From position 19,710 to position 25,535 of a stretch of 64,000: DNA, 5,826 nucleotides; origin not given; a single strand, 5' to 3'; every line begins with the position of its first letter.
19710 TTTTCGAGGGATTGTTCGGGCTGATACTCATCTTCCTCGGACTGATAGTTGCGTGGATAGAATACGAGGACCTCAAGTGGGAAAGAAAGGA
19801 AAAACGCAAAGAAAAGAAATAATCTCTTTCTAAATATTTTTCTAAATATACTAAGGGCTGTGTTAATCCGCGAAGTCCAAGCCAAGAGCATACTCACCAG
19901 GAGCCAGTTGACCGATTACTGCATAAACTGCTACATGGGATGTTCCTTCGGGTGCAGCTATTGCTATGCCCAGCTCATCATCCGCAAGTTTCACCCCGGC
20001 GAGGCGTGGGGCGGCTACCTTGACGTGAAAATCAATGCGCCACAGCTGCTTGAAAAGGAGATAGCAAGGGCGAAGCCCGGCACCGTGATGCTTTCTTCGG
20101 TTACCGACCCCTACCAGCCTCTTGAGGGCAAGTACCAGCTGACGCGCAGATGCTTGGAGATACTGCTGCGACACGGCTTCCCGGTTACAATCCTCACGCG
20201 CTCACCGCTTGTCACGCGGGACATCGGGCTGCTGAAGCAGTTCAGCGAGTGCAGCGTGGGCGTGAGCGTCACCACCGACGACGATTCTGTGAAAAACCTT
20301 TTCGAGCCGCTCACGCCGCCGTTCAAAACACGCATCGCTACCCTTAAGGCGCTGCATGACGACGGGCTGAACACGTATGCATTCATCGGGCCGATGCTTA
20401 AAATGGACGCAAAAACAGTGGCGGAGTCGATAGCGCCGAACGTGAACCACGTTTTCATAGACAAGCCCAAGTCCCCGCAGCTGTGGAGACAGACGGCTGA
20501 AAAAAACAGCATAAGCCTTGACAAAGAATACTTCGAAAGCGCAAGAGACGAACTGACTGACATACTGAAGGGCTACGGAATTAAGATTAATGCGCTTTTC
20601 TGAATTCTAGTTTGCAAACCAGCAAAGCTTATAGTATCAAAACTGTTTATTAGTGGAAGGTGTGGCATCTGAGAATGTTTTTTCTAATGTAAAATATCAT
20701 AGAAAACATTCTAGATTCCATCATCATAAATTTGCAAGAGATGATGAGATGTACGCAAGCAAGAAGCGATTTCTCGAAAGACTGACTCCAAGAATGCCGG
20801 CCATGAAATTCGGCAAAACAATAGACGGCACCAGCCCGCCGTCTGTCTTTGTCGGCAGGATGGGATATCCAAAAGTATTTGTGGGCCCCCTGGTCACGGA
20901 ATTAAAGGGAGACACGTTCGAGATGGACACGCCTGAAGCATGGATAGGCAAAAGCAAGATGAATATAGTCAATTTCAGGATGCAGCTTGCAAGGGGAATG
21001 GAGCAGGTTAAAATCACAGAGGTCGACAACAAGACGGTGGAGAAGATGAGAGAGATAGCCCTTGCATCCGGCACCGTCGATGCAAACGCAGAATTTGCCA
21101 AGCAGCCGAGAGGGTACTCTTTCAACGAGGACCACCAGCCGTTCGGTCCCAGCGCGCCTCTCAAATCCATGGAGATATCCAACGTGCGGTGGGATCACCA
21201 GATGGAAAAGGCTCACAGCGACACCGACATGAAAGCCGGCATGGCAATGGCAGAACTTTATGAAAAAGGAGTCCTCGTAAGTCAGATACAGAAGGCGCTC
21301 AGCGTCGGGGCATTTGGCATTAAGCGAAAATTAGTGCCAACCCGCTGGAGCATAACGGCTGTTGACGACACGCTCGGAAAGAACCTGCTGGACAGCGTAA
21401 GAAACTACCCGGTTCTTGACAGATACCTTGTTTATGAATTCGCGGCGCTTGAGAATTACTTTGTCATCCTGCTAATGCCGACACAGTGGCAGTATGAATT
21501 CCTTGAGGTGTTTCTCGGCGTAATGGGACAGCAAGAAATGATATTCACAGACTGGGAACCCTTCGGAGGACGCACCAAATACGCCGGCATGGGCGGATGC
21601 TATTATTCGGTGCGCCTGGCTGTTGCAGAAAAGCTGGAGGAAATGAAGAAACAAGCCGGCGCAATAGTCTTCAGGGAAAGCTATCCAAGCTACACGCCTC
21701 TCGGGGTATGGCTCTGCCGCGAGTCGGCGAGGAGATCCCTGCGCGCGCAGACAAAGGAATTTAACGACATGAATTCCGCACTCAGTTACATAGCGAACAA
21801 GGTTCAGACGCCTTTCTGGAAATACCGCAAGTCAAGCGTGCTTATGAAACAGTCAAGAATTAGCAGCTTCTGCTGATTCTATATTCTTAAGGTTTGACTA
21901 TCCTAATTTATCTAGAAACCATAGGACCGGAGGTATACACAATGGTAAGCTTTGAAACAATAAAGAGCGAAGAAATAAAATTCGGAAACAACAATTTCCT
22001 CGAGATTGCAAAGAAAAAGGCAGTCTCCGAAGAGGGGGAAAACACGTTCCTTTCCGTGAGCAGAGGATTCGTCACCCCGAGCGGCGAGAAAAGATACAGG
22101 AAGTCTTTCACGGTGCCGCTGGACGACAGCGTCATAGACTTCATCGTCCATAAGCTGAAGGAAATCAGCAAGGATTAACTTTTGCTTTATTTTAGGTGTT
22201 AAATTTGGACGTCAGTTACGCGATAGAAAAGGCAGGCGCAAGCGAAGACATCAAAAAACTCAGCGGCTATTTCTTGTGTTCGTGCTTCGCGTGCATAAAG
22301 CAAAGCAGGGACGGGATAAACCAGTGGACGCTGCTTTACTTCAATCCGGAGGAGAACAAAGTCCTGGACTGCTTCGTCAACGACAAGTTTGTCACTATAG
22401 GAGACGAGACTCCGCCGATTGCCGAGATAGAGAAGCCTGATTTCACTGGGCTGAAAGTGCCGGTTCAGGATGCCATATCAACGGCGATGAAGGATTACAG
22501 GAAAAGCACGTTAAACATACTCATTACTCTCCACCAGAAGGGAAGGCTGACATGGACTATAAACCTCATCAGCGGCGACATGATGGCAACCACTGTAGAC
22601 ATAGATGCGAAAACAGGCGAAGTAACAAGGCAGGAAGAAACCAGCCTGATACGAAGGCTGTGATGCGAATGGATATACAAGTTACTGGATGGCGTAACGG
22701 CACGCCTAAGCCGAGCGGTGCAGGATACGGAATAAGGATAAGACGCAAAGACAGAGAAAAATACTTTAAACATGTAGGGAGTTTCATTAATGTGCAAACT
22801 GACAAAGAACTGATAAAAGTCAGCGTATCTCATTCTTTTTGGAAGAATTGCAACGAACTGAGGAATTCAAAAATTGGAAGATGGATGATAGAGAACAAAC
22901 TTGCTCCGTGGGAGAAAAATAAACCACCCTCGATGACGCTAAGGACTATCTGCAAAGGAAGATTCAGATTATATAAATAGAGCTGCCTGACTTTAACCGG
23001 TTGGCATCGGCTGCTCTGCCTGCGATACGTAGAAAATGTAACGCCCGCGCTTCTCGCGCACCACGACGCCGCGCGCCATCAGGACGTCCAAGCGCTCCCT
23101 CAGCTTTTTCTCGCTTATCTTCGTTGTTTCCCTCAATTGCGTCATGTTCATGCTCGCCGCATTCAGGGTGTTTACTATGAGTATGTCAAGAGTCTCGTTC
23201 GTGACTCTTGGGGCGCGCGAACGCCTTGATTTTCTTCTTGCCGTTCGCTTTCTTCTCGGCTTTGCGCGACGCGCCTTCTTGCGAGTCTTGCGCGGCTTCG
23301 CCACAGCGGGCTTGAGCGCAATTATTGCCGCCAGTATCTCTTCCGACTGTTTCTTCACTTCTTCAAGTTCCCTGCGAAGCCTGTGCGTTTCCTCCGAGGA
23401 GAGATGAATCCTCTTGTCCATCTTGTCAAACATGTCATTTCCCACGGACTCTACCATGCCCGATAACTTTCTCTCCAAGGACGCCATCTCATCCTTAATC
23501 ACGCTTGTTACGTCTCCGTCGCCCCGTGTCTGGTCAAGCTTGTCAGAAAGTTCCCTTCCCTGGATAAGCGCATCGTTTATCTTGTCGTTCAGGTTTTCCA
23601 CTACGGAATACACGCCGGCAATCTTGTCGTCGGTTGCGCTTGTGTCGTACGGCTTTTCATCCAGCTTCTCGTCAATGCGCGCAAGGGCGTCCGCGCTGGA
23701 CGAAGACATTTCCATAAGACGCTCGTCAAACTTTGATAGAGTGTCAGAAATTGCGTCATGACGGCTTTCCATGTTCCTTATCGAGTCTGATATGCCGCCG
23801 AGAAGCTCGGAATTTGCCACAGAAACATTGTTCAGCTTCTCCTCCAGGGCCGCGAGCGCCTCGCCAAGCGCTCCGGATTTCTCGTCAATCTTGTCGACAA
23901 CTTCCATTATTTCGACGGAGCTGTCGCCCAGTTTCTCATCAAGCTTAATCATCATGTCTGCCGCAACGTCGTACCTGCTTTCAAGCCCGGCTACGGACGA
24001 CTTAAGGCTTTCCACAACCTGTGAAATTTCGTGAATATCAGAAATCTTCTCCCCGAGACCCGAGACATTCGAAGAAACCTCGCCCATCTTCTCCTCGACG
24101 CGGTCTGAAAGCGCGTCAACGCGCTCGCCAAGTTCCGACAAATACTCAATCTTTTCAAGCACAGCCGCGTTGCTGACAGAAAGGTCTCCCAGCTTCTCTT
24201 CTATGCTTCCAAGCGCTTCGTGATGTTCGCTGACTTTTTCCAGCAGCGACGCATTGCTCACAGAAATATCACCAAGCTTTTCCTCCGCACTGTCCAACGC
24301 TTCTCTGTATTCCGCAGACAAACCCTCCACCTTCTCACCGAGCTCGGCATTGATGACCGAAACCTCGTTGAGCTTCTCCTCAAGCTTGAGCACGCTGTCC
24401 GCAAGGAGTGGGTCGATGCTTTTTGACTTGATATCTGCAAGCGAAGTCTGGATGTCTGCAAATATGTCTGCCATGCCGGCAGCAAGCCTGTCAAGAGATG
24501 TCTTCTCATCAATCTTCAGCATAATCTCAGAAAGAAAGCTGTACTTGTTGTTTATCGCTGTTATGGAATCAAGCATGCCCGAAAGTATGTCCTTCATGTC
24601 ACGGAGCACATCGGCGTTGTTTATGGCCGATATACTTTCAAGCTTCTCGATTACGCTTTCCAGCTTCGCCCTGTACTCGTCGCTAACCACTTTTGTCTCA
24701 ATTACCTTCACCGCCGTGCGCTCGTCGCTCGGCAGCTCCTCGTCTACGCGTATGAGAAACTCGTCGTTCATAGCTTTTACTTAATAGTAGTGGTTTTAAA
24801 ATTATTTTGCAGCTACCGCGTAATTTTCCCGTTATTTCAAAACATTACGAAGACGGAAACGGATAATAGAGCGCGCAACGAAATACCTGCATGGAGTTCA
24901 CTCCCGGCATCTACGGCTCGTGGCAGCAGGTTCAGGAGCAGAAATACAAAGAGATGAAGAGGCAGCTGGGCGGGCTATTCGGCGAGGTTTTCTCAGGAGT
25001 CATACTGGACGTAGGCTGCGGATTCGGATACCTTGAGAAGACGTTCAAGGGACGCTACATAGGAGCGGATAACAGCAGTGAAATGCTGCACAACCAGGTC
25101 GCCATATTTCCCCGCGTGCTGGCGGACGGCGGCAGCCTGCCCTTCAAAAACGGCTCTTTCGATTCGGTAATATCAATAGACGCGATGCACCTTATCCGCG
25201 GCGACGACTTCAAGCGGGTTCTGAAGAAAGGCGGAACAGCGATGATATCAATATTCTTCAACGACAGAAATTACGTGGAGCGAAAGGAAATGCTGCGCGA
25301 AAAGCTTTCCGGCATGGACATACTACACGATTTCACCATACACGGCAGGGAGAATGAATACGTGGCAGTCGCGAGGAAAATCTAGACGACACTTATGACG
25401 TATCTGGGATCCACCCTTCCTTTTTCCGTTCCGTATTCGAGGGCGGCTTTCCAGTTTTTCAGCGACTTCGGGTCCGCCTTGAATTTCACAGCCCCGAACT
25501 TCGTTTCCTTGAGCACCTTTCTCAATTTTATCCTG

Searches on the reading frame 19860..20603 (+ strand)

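Call 79: search_protein_families(library=pfam, proteins=[window:19860-20603:+], max_evalue=0.001)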
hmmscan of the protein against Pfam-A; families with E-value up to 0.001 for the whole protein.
window:19860-20603:+ (247 aa): 1 family
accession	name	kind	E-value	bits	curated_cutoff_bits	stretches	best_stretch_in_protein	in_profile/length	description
PF04055.27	Radical_SAM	-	3.5e-12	47.2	29.5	1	22-186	1-158/166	Radical SAM superfamily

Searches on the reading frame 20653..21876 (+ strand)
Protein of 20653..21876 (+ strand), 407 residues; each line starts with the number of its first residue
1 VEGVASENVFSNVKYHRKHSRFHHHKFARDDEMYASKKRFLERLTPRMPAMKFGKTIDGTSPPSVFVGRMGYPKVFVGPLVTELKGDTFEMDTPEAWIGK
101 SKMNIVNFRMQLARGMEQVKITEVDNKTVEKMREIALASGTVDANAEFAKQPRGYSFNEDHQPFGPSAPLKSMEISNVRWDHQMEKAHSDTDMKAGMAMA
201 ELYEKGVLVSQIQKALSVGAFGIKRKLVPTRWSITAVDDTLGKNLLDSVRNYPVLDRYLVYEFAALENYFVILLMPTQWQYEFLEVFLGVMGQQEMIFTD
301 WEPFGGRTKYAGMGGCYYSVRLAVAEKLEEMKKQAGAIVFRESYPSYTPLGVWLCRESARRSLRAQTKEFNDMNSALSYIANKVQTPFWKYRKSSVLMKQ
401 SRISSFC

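Call 44: search_protein_families(library=pfam, proteins=[window:20653-21876:+], max_evalue=0.001)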
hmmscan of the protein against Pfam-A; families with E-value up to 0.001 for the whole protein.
window:20653-21876:+ (407 aa): 2 families
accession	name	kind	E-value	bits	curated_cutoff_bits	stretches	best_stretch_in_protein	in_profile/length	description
PF04894.17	Nre_N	-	7.5e-82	275.6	25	1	53-288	24-264/270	Archaeal Nre, N-terminal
PF04895.17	Nre_C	-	9.6e-30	103.2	27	1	303-401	2-101/110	Archaeal Nre, C-terminal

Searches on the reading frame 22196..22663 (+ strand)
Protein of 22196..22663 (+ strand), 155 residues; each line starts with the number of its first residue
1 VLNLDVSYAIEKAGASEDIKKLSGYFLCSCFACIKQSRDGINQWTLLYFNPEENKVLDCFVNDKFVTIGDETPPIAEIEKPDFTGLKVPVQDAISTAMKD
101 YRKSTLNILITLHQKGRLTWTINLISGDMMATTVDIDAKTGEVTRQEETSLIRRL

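Call 80: search_protein_families(library=pfam, proteins=[window:22196-22663:+], max_evalue=0.001)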
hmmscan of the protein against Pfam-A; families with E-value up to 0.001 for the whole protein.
window:22196-22663:+ (155 aa): 1 family
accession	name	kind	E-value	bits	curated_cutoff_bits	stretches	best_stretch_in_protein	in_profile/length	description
PF03413.25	PepSY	-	2.7e-07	31.2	24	1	87-147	1-60/60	Peptidase propeptide and YPEB domain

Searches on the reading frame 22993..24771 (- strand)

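Call 44: search_protein_families(library=pfam, proteins=[window:22993-24771:-], max_evalue=0.001)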
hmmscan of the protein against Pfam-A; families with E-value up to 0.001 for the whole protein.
window:22993-24771:- (592 aa): 6 families
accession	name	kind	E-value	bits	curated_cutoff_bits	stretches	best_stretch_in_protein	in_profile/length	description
PF05531.17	NPV_P10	-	1.3e-07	32.4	29.8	0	287-346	8-66/75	Nucleopolyhedrovirus P10 protein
PF04513.17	Baculo_PEP_C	-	1.3e-06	29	38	0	305-400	14-110/140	Baculovirus polyhedron envelope protein, PEP, C terminus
PF07889.17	DUF1664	-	4.4e-06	27.2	34.6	0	332-401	37-106/124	Protein of unknown function (DUF1664)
PF14362.11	DUF4407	-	0.00021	21.1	31.3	0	353-487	118-250/297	Domain of unknown function (DUF4407)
PF07464.16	ApoLp-III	-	0.0004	21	36.3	0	91-155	29-92/146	Apolipophorin-III precursor (apoLp-III)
PF20667.3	Sec10_N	-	0.00051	20.6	27.4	0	125-162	56-93/118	Exocyst complex component Sec10, N-terminal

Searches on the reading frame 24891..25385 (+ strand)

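Call 80: search_protein_families(library=pfam, proteins=[window:24891-25385:+], max_evalue=0.001)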
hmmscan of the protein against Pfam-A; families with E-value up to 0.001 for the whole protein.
window:24891-25385:+ (164 aa): 4 families
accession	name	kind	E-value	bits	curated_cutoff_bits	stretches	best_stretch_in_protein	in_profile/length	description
PF08241.18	Methyltransf_11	-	5.6e-11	43.4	21.2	1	39-118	1-94/95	Methyltransferase domain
PF13649.12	Methyltransf_25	-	1.4e-09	38.9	27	1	38-113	1-95/97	Methyltransferase domain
PF13847.12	Methyltransf_31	-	0.00013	22.1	27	0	37-120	6-110/145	Methyltransferase domain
PF08242.18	Methyltransf_12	-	0.00019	22.6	30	1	39-113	1-87/98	Methyltransferase domain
